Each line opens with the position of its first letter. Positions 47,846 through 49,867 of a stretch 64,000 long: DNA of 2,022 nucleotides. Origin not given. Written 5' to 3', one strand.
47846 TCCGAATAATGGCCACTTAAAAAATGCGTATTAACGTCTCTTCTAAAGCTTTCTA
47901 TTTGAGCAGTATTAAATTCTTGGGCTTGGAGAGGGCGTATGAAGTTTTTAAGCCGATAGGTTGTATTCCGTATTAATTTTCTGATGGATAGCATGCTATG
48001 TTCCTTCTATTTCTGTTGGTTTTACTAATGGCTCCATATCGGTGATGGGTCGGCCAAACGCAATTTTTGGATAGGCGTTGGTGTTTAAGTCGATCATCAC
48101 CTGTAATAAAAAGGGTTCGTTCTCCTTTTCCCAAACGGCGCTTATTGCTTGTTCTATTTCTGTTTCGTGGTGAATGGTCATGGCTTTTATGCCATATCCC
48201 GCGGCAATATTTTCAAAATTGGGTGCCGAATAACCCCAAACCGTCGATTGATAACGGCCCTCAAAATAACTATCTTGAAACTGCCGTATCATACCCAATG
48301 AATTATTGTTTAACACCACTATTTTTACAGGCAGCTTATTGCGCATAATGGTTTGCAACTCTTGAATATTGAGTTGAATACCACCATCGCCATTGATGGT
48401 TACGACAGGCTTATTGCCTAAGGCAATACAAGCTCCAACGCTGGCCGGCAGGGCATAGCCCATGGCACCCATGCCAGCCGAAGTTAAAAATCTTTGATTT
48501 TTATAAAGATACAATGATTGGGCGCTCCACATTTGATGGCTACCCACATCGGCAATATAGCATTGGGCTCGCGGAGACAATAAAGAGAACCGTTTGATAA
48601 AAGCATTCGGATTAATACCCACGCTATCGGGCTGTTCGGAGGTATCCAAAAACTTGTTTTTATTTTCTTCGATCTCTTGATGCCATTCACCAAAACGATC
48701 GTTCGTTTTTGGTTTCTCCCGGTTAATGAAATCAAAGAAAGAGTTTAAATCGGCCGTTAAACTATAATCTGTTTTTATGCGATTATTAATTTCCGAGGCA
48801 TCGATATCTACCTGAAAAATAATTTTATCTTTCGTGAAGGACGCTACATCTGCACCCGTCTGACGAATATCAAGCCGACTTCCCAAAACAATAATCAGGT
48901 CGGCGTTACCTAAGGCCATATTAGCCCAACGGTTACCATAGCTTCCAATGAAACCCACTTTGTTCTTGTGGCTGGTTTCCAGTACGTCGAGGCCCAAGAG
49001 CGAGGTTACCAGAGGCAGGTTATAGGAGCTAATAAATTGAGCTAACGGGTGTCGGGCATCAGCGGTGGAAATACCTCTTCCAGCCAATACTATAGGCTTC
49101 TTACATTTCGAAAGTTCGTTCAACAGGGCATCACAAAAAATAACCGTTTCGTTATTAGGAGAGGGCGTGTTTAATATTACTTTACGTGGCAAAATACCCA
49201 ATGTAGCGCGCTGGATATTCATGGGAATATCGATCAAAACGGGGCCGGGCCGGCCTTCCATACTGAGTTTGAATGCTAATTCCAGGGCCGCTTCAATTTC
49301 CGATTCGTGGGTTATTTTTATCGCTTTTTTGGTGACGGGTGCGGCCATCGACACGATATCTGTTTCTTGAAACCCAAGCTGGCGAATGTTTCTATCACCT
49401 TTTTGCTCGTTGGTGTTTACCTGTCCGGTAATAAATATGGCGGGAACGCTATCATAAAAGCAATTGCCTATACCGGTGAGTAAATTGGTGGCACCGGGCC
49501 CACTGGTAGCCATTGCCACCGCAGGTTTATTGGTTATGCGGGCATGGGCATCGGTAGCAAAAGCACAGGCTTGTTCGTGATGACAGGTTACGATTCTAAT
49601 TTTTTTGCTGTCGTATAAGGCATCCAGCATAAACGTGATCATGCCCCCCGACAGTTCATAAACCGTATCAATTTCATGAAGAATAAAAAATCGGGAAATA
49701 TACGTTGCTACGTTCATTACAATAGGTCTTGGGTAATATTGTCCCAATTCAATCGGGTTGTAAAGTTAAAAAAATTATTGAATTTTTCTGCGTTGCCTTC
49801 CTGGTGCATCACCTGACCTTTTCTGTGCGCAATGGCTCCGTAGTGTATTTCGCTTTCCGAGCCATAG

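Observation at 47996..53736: CDP-3,6-dideoxyhexose genes coupled to a TPP enzyme and a reductase: predicted branched-chain (yersiniose-type) sugar pathway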

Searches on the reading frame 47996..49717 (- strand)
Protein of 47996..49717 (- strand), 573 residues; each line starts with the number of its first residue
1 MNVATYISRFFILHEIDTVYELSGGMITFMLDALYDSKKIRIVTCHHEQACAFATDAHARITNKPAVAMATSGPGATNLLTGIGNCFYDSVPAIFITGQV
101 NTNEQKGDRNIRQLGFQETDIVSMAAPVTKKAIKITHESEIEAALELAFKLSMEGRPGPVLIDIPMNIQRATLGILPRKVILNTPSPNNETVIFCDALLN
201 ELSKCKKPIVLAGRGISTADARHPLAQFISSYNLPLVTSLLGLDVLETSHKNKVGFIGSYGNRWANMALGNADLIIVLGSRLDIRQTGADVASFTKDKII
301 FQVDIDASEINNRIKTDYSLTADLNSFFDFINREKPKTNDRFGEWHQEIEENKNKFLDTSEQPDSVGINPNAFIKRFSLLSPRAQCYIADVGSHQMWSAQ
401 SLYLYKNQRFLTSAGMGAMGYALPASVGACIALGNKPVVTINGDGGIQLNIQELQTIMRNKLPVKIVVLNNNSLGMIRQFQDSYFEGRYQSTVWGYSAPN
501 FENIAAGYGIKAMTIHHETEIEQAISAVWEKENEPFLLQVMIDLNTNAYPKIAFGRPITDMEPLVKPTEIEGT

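Call 4: search_protein_families(library=pfam, proteins=[window:47996-49717:-])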
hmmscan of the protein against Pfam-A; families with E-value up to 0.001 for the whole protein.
window:47996-49717:- (573 aa): 3 families
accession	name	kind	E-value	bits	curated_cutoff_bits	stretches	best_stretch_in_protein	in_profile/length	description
PF02775.26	TPP_enzyme_C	-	4.1e-45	153.7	21.9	1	390-540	1-151/151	Thiamine pyrophosphate enzyme, C-terminal TPP binding domain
PF02776.23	TPP_enzyme_N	-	3.8e-33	114.2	26.8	1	1-124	1-119/119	Thiamine pyrophosphate enzyme, N-terminal TPP binding domain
PF00205.28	TPP_enzyme_M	-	1.6e-30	106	30.4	1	197-327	3-133/137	Thiamine pyrophosphate enzyme, central domain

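Call 5: search_protein_families(library=ncbifam, proteins=[window:47996-49717:-])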
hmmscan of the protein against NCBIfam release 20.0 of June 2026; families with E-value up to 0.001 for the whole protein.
window:47996-49717:- (573 aa): 54 families (the best 25 are shown)
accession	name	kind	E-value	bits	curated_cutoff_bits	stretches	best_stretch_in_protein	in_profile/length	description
NF006524.0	PRK08978.1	equivalog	1.5e-138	462.5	738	1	1-558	1-540/548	acetolactate synthase 2 catalytic subunit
TIGR00118.1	acolac_lg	equivalog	2.5e-137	458.7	538.35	1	3-561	3-553/557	biosynthetic-type acetolactate synthase large subunit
NF004710.0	PRK06048.1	equivalog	1.1e-122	410.3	976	1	2-560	9-555/561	acetolactate synthase large subunit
NF005584.0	PRK07282.1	equivalog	1.5e-120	403.4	970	1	15-561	24-559/566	acetolactate synthase large subunit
NF005824.0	PRK07710.1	equivalog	6.3e-120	401.2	976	1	15-563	31-569/573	acetolactate synthase large subunit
NF005860.0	PRK07789.1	equivalog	4.4e-119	398.5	881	1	14-557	47-593/615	acetolactate synthase large subunit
NF005651.0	PRK07418.1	subfamily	1.3e-115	386.9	942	1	13-569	31-586/617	acetolactate synthase large subunit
NF004919.0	PRK06276.1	equivalog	9.2e-115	384.1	866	1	12-561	12-556/582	acetolactate synthase large subunit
NF006016.1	PRK08155.1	equivalog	1.1e-114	384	870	1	4-561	6-551/554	acetolactate synthase large subunit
NF006319.0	PRK08527.1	equivalog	1.2e-111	373.9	905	1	5-561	8-557/565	acetolactate synthase large subunit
NF005058.0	PRK06466.1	equivalog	1.4e-109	367.2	951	1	7-561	10-566/574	acetolactate synthase 3 large subunit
NF006581.0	PRK09107.1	equivalog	2.3e-109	366.3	974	1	4-561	14-572/595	acetolactate synthase 3 large subunit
NF005228.0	PRK06725.1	equivalog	1.6e-105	353.5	991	1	15-554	30-557/571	acetolactate synthase large subunit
NF005409.0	PRK06965.1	equivalog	5e-103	345.5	1035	1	15-561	35-580/587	acetolactate synthase 3 catalytic subunit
NF006525.0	PRK08979.1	equivalog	1.7e-102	343.7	1084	1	4-561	7-564/572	acetolactate synthase 3 large subunit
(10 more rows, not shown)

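Call 6: find_homologous_proteins(query=window:47996-49717:-, max_evalue=1e-30)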
Query window:47996-49717:- (573 aa): 8000 proteins with E <= 1e-30 among 8000 candidates; the best 120 are listed.
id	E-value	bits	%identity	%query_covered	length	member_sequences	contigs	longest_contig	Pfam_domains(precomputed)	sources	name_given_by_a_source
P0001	0.0e+0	1301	100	100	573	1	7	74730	PF02775.27,PF02776.24,PF00205.29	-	-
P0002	3.3e-215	734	58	100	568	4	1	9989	PF02775.27,PF02776.24,PF00205.29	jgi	-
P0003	2.6e-214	731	57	100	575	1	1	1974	PF02775.27,PF02776.24,PF00205.29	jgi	jgi:acetolactate synthase-1/2/3 large subunit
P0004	7.6e-212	723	58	100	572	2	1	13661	PF02775.27,PF02776.24,PF00205.29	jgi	jgi:acetolactate synthase-1/2/3 large subunit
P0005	1.3e-210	719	57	100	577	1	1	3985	PF02775.27,PF02776.24,PF00205.29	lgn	-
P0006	1.4e-210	719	57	100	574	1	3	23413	PF02775.27,PF02776.24,PF00205.29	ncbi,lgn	-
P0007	1.6e-210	719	59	100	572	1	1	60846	PF02775.27,PF02776.24,PF00205.29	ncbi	-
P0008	2.3e-210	718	58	100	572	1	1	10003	PF02775.27,PF02776.24,PF00205.29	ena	-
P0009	5.5e-210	717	57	100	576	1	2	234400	PF02775.27,PF02776.24,PF00205.29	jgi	-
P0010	1.4e-209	715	57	100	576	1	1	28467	PF02775.27,PF02776.24,PF00205.29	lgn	-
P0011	1.8e-209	715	56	100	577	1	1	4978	PF02775.27,PF02776.24,PF00205.29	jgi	-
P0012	4.2e-209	714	58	100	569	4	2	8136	PF02775.27,PF02776.24,PF00205.29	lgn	-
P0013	6.3e-209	713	58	97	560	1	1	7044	PF02775.27,PF02776.24,PF00205.29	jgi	-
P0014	6.5e-209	713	56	100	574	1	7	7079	PF02775.27,PF02776.24,PF00205.29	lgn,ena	-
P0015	7.2e-209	713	57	100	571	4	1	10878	PF02775.27,PF02776.24,PF00205.29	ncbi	-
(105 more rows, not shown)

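Call 7: search_solved_structures(query=window:47996-49717:-, max_evalue=1e-20)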
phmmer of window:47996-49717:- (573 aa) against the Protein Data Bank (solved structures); distinct sequences matched with E-value up to 1e-20: 83 (the best 60 are shown).
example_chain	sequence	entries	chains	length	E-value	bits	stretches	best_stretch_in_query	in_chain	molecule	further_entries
5ahk_A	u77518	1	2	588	1.2e-126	426.8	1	18-563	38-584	ACETOLACTATE SYNTHASE II, LARGE SUBUNIT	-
6lpi_A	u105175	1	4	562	3.9e-87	296.3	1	5-561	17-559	Acetolactate synthase isozyme 1 large subunit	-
3e9y_A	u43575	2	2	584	2.1e-82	280.8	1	16-560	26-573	Acetolactate synthase, chloroplastic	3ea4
6dek_A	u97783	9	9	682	3e-82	280.2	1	10-561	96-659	Acetolactate synthase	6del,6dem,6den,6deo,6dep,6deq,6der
7tzz_A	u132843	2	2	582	3.9e-82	279.9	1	16-560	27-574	Acetolactate synthase, chloroplastic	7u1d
6u9h_A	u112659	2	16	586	7.5e-82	278.9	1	16-560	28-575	Acetolactate synthase, chloroplastic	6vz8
1ybh_A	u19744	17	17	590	7.8e-82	278.9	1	16-560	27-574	Acetolactate synthase, chloroplast | Acetolactate synthase | Acetolactate synthase, chloroplastic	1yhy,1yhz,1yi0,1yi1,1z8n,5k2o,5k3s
8et5_A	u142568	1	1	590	7.8e-82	278.9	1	16-560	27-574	Acetolactate synthase, chloroplastic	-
7u25_A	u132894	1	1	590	1e-81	278.5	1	16-560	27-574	Acetolactate synthase, chloroplastic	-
7stq_A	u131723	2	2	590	1.1e-81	278.4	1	16-560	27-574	Acetolactate synthase, chloroplastic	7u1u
1jsc_A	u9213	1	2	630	4.2e-77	263.2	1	14-559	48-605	ACETOHYDROXY-ACID SYNTHASE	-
6u9d_A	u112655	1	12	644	4.5e-77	263.1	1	14-559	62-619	Acetolactate synthase catalytic subunit, mitochondrial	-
1n0h_A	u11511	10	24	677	5.3e-77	262.9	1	14-559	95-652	Acetolactate synthase | Acetolactate synthase, mitochondrial | Acetolactate synthase catalytic subunit, mitochondrial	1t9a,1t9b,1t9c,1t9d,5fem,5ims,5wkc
8rph_A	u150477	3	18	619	4.2e-73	250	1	29-545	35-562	Thiamine pyrophosphate-binding protein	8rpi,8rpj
7egv_A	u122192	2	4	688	6.9e-71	242.7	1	16-558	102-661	Acetolactate synthase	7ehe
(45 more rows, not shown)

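Call 9: search_solved_structures(query=window:47996-49717:-, max_evalue=1e-85, show_alignments=2)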
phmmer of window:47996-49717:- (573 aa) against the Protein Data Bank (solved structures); distinct sequences matched with E-value up to 1e-85: 2.
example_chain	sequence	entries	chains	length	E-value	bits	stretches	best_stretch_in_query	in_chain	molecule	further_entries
5ahk_A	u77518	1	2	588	1.2e-126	426.8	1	18-563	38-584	ACETOLACTATE SYNTHASE II, LARGE SUBUNIT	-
6lpi_A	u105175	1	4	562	3.9e-87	296.3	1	5-561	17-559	Acetolactate synthase isozyme 1 large subunit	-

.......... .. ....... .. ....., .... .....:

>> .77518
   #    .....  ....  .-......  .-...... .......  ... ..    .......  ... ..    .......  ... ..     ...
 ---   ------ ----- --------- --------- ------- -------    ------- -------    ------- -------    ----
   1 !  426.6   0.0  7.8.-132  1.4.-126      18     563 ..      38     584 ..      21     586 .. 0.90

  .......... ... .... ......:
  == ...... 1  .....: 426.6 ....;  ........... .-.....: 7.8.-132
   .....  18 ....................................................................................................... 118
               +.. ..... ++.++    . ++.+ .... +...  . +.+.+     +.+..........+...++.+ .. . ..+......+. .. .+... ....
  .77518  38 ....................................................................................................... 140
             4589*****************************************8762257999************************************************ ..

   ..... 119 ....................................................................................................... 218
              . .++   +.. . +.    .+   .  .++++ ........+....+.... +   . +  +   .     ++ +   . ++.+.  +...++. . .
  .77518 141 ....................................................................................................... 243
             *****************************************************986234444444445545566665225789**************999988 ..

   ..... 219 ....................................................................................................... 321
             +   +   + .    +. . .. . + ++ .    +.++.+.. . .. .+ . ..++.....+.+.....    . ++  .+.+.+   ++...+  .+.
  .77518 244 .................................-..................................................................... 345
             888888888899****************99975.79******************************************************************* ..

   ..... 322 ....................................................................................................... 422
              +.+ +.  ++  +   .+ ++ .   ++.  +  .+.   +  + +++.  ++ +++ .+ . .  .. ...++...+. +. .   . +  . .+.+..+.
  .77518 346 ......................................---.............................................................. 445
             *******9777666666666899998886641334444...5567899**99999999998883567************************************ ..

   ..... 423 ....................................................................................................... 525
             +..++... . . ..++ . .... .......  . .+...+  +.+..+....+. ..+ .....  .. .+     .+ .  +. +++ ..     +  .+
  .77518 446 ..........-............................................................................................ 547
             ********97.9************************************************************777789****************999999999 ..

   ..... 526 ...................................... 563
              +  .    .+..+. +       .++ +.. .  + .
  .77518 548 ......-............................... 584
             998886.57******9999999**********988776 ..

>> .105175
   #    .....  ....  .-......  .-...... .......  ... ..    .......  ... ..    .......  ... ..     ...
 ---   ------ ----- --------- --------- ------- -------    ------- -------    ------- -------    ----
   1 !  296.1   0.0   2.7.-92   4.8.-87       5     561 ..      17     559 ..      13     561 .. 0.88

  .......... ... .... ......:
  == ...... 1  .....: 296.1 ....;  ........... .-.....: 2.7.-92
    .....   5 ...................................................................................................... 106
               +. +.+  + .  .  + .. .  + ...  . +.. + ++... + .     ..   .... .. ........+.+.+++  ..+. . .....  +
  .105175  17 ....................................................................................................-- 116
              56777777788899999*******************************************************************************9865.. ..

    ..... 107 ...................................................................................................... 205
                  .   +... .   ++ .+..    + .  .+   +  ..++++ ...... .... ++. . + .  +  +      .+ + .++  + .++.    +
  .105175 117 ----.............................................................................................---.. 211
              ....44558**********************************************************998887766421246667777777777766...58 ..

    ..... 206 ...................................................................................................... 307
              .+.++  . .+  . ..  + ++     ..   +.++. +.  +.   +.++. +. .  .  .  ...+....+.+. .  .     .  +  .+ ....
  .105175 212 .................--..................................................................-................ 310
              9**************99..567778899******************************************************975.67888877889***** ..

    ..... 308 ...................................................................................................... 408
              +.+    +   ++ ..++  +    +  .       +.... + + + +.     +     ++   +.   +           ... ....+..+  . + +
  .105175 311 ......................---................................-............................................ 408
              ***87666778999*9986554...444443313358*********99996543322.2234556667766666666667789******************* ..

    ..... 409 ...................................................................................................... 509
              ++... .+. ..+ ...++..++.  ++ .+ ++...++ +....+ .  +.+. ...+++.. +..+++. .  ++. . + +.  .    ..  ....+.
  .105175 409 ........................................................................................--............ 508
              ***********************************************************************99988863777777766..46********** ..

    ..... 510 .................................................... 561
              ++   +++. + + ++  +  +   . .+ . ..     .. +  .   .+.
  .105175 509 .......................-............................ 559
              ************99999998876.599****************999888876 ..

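Call 14: find_encoding_contigs(protein=window:47996-49717:-, flank=10000, max_places=4)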
Protein window:47996-49717:- (573 aa): 10 contigs read that carry it; 2 places shown.
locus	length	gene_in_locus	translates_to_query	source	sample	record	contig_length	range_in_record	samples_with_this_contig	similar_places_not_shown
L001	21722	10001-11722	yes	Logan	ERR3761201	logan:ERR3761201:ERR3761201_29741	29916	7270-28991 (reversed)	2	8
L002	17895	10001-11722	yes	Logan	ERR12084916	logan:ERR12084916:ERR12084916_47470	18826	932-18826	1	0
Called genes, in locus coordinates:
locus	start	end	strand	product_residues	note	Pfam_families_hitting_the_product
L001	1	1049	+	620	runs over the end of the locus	-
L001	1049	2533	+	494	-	-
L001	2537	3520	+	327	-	-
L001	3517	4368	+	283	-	PF02737:3HCDH_N, PF03446:NAD_binding_2 (weak), PF00725:3HCDH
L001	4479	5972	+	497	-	-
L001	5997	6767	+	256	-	PF00483:NTP_transferase, PF12804:NTP_transf_3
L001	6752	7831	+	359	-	PF01073:3Beta_HSD, PF01370:Epimerase, PF02719:Polysacc_synt_2, PF04321:RmlD_sub_bind (weak), PF16363:GDP_Man_Dehyd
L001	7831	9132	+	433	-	PF01053:Cys_Met_Meta_PP (weak), PF00155:Aminotran_1_2 (weak), PF01041:DegT_DnrJ_EryC1, PF00266:Aminotran_5 (weak), PF01212:Beta_elim_lyase (faint)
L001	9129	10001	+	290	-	PF01370:Epimerase, PF04321:RmlD_sub_bind (weak), PF16363:GDP_Man_Dehyd (weak)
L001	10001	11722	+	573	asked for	PF02776:TPP_enzyme_N, PF00205:TPP_enzyme_M, PF02775:TPP_enzyme_C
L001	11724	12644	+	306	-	-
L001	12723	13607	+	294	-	PF00535:Glycos_transf_2 (weak)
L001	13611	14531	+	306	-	-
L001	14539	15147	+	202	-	PF00132:Hexapep, PF14602:Hexapep_2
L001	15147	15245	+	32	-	-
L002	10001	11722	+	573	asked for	PF02776:TPP_enzyme_N, PF00205:TPP_enzyme_M, PF02775:TPP_enzyme_C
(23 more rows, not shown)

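Call 18: find_related_loci(query=window:47996-49717:-, collection=genome_contigs, flank=10000)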
Query window:47996-49717:- (573 aa) in genome_contigs; peptide patterns used: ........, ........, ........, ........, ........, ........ (x = any residue, [..] = any of these).
231 stretches matched a pattern; 222 encode a relative of the query (tblastn E <= 1e-3); the best 80 are kept; 80 distinct loci.
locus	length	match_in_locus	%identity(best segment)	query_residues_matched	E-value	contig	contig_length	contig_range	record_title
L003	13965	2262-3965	58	1-573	0e+0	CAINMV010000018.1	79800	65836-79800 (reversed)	MAG: uncultured Bacteroidetes bacterium isolate Ja_bin-4406 genome assembly, contig: bin-4406:18/37, whole genome shotgu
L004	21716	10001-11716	59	1-573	0e+0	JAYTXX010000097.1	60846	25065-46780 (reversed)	MAG: Bacteroidota bacterium isolate GFS_6009 GFS_6009_96, whole genome shotgun sequence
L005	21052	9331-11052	57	1-573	0e+0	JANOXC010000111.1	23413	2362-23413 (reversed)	MAG: Bacteroidota bacterium isolate VAR_35_metabat_28 VAR_35_k141_2331715, whole genome shotgun sequence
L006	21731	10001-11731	57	1-573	0e+0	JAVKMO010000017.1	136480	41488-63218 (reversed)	MAG: Chitinophagales bacterium isolate AaM_O252_3 k141_14250, whole genome shotgun sequence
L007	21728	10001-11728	57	1-573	0e+0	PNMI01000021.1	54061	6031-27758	MAG: Sphingobacteriaceae bacterium isolate FW.025 FD_1000333_54061, whole genome shotgun sequence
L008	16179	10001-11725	56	1-573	0e+0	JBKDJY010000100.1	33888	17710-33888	MAG: Bacteroidota bacterium isolate samp_2117_semibin_97 samp_2117_630370, whole genome shotgun sequence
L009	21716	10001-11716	55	1-573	0e+0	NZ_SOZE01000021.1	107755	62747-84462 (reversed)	Mucilaginibacter psychrotolerans strain NH7-4 NODE_21_length_107755_cov_64.990533, whole genome shotgun sequence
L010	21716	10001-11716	58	1-573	0e+0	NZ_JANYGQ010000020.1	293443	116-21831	MAG: Mucilaginibacter sp. isolate 341R_metabinner_5 341R_k141_23904, whole genome shotgun sequence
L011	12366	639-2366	57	1-573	0e+0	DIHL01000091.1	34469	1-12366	MAG TPA_asm: Bacteroidetes bacterium UBA5697 UBA5697_contig_487, whole genome shotgun sequence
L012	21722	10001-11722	56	1-573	0e+0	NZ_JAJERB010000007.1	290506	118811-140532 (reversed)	Hymenobacter translucens strain BT175 NODE_7_length_290506_cov_42.007485, whole genome shotgun sequence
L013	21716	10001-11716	57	1-573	0e+0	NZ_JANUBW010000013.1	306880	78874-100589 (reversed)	Niastella sp. OAS944 Ga0395978_13, whole genome shotgun sequence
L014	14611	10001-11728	57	1-573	0e+0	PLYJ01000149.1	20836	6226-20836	MAG: Bacteroidetes bacterium isolate palsa_967 73.20120700_P3D.283_contig_66901, whole genome shotgun sequence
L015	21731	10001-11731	56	1-573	0e+0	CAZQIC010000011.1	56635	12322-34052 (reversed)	MAG TPA_asm: uncultured Bacteroidia bacterium isolate SRP128246_co1_439 genome assembly, contig: NODE_575_length_56635_c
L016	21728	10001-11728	57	1-573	0e+0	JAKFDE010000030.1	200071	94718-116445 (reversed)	MAG: Bacteroidia bacterium isolate LC039 contig-124_39, whole genome shotgun sequence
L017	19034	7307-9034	56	1-573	0e+0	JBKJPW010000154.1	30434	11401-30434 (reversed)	MAG: Bacteroidia bacterium isolate ant_bin.475 k117_3222576, whole genome shotgun sequence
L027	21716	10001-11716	55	1-573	0e+0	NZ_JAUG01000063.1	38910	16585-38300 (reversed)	Pedobacter borealis DSM 19626 contig063, whole genome shotgun sequence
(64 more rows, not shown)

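Call 58: search_protein_families(library=pfam, max_evalue=0.1, proteins=[L027:6191-7216:+])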
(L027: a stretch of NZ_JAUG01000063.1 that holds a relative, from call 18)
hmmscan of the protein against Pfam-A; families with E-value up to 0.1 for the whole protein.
L027:6191-7216:+ (342 aa): 6 families
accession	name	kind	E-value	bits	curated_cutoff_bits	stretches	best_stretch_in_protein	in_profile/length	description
PF00970.30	FAD_binding_6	-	2.1e-16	60.5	21.1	1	6-101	2-97/99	Oxidoreductase FAD-binding domain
PF00111.32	Fer2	-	3.2e-14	53.1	21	1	262-333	3-76/77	2Fe-2S iron-sulfur cluster binding domain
PF00175.26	NAD_binding_1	-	1.4e-12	48.7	22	1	115-222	4-107/109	Oxidoreductase NAD-binding domain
PF08022.18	FAD_binding_8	-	0.00019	21.9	22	1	8-79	6-76/109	FAD-binding domain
PF13510.11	Fer2_4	-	0.00041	20.8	22.8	1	256-297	2-41/82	2Fe-2S iron-sulfur cluster binding domain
PF08030.17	NAD_binding_6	-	0.0036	17.8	22.2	1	110-177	4-78/156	Ferric reductase NAD binding domain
